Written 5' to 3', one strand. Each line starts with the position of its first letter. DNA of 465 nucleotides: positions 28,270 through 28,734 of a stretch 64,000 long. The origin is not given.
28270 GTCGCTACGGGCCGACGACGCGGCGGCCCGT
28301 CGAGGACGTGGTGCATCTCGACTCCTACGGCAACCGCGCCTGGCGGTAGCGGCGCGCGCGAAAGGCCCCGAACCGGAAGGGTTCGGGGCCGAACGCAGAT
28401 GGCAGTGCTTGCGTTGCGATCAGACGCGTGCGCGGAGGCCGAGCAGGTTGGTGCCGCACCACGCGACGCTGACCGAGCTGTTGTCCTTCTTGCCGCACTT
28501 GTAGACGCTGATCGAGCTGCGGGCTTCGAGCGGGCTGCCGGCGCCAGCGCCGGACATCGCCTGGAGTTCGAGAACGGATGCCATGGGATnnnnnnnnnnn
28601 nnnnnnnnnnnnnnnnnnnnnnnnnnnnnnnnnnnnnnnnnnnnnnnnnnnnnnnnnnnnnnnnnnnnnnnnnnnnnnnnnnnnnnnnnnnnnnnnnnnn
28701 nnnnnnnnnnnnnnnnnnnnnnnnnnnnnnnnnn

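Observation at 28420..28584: Hidden 54-aa class III lanthipeptide precursor with two SxxSxxxC motifs and an unusual C-terminal tail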

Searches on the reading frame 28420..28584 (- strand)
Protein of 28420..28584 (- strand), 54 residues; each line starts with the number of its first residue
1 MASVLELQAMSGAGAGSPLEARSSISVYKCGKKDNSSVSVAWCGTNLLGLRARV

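Call 6: search_protein_families(library=pfam, proteins=[window:28420-28584:-], max_evalue=0.01)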
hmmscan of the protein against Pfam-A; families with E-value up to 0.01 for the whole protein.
window:28420-28584:- (54 aa): 1 family
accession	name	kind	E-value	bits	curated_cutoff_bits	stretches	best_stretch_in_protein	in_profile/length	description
PF19402.4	RamS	-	3.2e-06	27.9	24.3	1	1-43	1-43/44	Lanthionine-containing peptide SapB precursor RamS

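Call 8: find_homologous_proteins(query=window:28423-28584:-, max_evalue=0.01)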
Query seq(54 aa) (54 aa): 9 proteins with E <= 0.01 among 9 candidates.
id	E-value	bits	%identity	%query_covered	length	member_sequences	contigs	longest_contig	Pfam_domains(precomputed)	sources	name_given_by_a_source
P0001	1.1e-26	107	100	100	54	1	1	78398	PF19402.5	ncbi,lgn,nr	ncbi:MAG: SapB/AmfS family lantipeptide [Actinobacteria bacterium]|nr:SapB/AmfS family lantipeptide 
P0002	3.5e-24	100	89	100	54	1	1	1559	PF19402.5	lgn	-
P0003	4.7e-15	71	72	100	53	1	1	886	-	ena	-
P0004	3.5e-14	69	71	94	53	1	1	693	-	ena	-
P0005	1.2e-13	67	69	91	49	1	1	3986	PF19402.5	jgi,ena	jgi:hypothetical protein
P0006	1.7e-12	64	65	91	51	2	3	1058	PF19402.5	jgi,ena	-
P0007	4.7e-12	62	63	89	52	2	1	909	PF19402.5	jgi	jgi:hypothetical protein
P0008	4.8e-12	62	67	89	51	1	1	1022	-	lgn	-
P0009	1.1e-11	61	62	89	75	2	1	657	PF19402.5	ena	-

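Call 16: search_protein_families(library=ncbifam, proteins=[window:28420-28584:-], max_evalue=0.001)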
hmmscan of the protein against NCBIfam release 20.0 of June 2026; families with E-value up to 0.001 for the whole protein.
window:28420-28584:- (54 aa): 2 families
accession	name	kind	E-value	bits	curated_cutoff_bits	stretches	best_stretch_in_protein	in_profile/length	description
NF033212.1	SapB_AmfS_lanti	subfamily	7.1e-06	26.1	25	1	3-43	2-41/42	SapB/AmfS family lanthipeptide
NF038159.1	lanthi_III_b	subfamily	3.1e-05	23.9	30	1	3-43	2-38/38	class III lanthipeptide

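Call 17: find_encoding_contigs(protein=P0001, flank=10000, max_places=4)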
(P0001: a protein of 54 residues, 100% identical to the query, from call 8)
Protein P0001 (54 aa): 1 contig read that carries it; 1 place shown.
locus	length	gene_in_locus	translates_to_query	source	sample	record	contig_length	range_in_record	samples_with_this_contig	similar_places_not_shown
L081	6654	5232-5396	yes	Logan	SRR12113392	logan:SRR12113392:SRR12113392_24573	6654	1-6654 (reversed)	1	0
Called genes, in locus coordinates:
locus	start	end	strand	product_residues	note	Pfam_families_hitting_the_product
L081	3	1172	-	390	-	?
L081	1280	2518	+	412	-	-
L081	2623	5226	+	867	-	PF25816:RamC_N, PF00069:Pkinase, PF05147:LANC_like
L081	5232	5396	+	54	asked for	PF19402:RamS (weak)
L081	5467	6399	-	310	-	PF00881:Nitroreductase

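Call 18: find_encoding_contigs(protein=P0005, flank=5000, max_places=4)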
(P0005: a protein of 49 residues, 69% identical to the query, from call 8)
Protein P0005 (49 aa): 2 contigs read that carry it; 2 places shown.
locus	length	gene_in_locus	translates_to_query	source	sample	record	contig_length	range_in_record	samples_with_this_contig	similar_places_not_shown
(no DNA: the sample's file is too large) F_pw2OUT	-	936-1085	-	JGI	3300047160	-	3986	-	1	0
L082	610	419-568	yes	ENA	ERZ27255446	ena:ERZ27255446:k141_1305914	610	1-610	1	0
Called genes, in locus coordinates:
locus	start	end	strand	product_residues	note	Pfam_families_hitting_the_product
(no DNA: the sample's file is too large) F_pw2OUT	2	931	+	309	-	?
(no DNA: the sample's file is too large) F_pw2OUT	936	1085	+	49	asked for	PF19402:RamS (weak)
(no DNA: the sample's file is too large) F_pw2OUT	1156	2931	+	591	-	PF00664:ABC_membrane, PF00005:ABC_tran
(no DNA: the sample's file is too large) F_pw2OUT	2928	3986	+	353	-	?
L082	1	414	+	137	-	?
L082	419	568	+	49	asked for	PF19402:RamS (weak)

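Call 31: search_protein_representatives(alignment_id=A2)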
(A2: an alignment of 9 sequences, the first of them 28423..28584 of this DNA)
Query: 9 sequences, 51 profile positions. Proteins with E-value up to 0.001 (for the whole library): 10; up to 1e-10: 4; up to 1e-30: 0. The best 10 are listed.
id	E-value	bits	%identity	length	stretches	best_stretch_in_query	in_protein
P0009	7.3e-26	105.8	-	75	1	1-51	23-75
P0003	4.0e-25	103.4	-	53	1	1-49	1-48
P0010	2.3e-13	65.7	-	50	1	1-43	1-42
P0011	4.6e-12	61.6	-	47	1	1-49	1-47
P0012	4.1e-08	49.0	-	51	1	1-49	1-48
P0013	9.0e-06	41.5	-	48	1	1-43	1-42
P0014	1.6e-05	40.7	-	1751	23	4-28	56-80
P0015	2.2e-05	40.2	-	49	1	1-44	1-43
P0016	1.1e-04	37.9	-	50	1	1-44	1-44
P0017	2.0e-04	37.2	-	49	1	1-44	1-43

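Call 37: find_homologous_proteins(query=A3, max_evalue=0.001)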
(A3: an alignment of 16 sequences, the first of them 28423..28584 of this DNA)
Query A3 (16 sequences) (54 aa, profile of the alignment): 41 proteins with E <= 0.001 among 2106 candidates.
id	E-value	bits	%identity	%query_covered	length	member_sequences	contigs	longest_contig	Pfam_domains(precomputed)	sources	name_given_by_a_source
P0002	5.9e-24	101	89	100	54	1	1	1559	PF19402.5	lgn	-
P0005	4.1e-23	98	69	91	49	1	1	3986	PF19402.5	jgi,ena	jgi:hypothetical protein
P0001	5.3e-23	98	100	100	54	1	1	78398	PF19402.5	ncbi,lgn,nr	ncbi:MAG: SapB/AmfS family lantipeptide [Actinobacteria bacterium]|nr:SapB/AmfS family lantipeptide 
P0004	6.9e-23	98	71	94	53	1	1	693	-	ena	-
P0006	1.0e-22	97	65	91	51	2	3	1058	PF19402.5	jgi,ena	-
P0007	3.5e-22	96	63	89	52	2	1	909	PF19402.5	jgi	jgi:hypothetical protein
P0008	5.4e-22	95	67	89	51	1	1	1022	-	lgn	-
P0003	6.2e-22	95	72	100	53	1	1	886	-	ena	-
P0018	3.7e-21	92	63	89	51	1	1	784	PF19402.5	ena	-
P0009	5.1e-21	92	62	89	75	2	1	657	PF19402.5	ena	-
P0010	1.2e-20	91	60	80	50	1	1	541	-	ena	-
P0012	2.4e-19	86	45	91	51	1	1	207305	-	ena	-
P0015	1.1e-18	84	48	94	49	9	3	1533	-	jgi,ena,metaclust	jgi:hypothetical protein|metaclust:\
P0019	2.0e-18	83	58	80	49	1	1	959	-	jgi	jgi:hypothetical protein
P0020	2.1e-18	83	42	89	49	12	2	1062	-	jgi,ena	-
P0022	4.7e-18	82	65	91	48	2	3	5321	PF19402.5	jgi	jgi:hypothetical protein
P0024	8.4e-18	81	67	91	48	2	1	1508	PF19402.5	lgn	-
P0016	2.0e-17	80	36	81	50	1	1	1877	PF19402.5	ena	-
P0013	9.4e-17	78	49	80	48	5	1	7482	PF19402.5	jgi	jgi:hypothetical protein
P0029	2.6e-16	77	45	94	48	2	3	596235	-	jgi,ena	-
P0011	3.4e-16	76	55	91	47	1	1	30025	-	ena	-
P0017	7.7e-16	75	50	81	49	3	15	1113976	-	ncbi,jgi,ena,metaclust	jgi:hypothetical protein|metaclust:\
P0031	8.4e-16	75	51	94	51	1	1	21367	PF19402.5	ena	-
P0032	1.7e-15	74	58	89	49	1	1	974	PF19402.5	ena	-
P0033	2.0e-15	74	58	89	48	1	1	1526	PF19402.5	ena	-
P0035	3.2e-15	73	51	80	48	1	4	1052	PF19402.5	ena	-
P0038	4.9e-13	66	52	89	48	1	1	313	PF19402.5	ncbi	-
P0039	1.2e-12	65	57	89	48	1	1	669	PF19402.5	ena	-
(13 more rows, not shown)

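Call 39: find_encoding_contigs(protein=P0017, flank=8000, max_places=4)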
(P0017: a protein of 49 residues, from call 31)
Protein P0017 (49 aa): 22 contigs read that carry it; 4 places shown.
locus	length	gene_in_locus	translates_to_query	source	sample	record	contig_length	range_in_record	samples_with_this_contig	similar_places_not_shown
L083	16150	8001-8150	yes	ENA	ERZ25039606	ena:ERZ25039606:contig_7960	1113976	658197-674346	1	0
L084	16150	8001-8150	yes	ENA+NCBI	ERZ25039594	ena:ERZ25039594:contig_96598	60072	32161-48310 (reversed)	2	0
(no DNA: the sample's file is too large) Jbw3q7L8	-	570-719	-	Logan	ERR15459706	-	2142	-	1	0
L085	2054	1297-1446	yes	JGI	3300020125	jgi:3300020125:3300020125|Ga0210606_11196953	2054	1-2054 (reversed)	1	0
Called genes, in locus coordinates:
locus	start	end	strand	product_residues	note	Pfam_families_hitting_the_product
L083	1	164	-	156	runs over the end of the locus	PF12802:MarR_2, PF01047:MarR, PF09339:HTH_IclR (weak)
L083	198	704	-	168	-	PF14863:Alkyl_sulf_dimr, PF14864:Alkyl_sulf_C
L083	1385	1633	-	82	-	-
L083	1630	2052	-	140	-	-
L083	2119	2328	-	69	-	PF12697:Abhydrolase_6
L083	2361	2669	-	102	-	PF02656:DUF202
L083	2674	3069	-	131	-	PF02656:DUF202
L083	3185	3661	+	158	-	PF00583:Acetyltransf_1, PF13508:Acetyltransf_7 (weak)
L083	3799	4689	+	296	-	PF12811:BaxI_1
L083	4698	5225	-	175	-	PF01613:Flavin_Reduct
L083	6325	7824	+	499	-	PF00069:Pkinase (weak), PF05147:LANC_like (faint)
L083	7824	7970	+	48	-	-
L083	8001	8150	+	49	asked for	-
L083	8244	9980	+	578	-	PF00664:ABC_membrane, PF00005:ABC_tran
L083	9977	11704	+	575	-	PF00005:ABC_tran, PF13304:AAA_21 (faint)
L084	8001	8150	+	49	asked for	-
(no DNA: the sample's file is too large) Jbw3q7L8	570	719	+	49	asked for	-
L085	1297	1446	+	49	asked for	-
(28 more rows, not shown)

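Call 45: find_encoding_contigs(protein=P0002, flank=3000, max_places=3)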
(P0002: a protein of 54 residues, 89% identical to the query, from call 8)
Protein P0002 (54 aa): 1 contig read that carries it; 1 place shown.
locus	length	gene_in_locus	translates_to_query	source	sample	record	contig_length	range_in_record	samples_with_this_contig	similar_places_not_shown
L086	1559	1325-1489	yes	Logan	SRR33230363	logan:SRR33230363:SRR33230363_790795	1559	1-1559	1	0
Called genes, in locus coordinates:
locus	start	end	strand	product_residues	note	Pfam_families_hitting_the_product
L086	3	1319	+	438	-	?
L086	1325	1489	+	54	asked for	PF19402:RamS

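Call 47: find_encoding_contigs(protein=P0011, flank=8000, max_places=2)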
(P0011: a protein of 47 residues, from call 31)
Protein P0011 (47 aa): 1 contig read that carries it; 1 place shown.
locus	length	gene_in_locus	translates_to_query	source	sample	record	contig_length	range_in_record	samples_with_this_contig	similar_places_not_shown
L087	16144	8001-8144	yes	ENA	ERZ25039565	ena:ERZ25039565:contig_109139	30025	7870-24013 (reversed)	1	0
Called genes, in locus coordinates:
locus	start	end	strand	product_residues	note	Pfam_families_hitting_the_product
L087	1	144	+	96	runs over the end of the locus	-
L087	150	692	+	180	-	PF13302:Acetyltransf_3 (weak), PF00583:Acetyltransf_1, PF13673:Acetyltransf_10, PF13508:Acetyltransf_7, PF08445:FR47 (weak)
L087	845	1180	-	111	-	-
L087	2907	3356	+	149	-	-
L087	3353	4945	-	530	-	-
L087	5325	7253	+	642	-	PF25816:RamC_N, PF00069:Pkinase, PF07714:PK_Tyr_Ser-Thr (weak), PF01636:APH (weak)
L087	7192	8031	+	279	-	PF05147:LANC_like (faint)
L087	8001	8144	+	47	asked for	-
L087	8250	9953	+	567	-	PF00664:ABC_membrane, PF00005:ABC_tran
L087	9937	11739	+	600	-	PF00664:ABC_membrane (weak), PF00005:ABC_tran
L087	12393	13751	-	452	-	-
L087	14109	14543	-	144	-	-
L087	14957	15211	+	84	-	-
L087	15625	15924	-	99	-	-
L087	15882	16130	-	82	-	-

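Call 48: find_encoding_contigs(protein=P0031, flank=8000, max_places=2)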
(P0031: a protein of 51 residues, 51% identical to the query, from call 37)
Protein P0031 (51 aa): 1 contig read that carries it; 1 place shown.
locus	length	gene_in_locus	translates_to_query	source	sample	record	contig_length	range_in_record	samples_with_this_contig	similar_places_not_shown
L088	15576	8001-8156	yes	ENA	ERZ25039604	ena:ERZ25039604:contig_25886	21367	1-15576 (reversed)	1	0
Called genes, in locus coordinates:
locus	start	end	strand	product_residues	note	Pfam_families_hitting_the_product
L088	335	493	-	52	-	PF08240:ADH_N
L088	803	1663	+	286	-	PF00296:Bac_luciferase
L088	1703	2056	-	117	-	-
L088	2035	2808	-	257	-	PF19347:DUF5925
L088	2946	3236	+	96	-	-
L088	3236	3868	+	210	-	PF04199:Cyclase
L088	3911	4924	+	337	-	PF21686:LigD_Prim-Pol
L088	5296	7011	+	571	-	PF25816:RamC_N, PF00069:Pkinase, PF01636:APH (faint)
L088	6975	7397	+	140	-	PF05147:LANC_like (faint)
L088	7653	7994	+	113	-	-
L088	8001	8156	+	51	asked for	PF19402:RamS (weak)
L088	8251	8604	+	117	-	-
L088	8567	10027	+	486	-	PF00664:ABC_membrane, PF00005:ABC_tran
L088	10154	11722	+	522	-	PF00664:ABC_membrane (weak), PF00005:ABC_tran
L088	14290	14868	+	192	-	-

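Call 65: find_encoding_contigs(protein=P0029, flank=6000, max_places=2)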
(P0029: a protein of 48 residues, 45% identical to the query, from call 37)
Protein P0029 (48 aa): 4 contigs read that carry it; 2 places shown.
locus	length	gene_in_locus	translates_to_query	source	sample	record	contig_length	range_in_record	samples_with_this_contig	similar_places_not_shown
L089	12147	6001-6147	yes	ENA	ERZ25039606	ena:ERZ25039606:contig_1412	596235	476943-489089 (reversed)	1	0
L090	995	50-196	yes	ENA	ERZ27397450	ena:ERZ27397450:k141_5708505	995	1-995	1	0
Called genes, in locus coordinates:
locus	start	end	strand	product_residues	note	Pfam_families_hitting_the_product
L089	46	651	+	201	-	PF01073:3Beta_HSD (weak), PF01370:Epimerase, PF04321:RmlD_sub_bind (weak), PF05368:NmrA, PF13460:NAD_binding_10, PF16363:GDP_Man_Dehyd (weak)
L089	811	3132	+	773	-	PF01757:Acyl_transf_3, PF19040:SGNH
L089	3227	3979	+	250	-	PF25816:RamC_N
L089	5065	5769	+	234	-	-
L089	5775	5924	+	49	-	-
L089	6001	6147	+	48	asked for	-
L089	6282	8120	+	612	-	PF00664:ABC_membrane, PF00005:ABC_tran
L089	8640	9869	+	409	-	PF00005:ABC_tran, PF13304:AAA_21 (faint)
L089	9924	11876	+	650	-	-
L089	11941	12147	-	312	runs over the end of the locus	PF04909:Amidohydro_2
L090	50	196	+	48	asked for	-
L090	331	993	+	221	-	?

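Call 66: find_encoding_contigs(protein=P0012, flank=6000, max_places=2)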
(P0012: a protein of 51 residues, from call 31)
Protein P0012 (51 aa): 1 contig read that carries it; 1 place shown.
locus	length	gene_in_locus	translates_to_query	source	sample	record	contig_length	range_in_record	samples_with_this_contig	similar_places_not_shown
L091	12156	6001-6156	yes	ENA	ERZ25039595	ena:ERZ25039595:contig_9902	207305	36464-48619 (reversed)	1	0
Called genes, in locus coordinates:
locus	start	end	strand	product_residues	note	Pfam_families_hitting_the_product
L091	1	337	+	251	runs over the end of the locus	PF02515:CoA_transf_3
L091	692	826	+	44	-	-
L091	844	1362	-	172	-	PF00111:Fer2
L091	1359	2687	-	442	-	PF03473:MOSC, PF03475:YiiM_3-alpha, PF00970:FAD_binding_6 (weak)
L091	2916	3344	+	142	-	PF12680:SnoaL_2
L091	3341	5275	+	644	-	PF25816:RamC_N, PF00069:Pkinase, PF01636:APH (faint)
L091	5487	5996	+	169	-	-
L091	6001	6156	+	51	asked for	-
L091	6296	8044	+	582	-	PF00664:ABC_membrane, PF00005:ABC_tran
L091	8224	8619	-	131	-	-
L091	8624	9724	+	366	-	PF00005:ABC_tran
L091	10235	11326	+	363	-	PF13458:Peripla_BP_6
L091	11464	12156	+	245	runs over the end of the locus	PF00702:Hydrolase, PF13419:HAD_2 (weak)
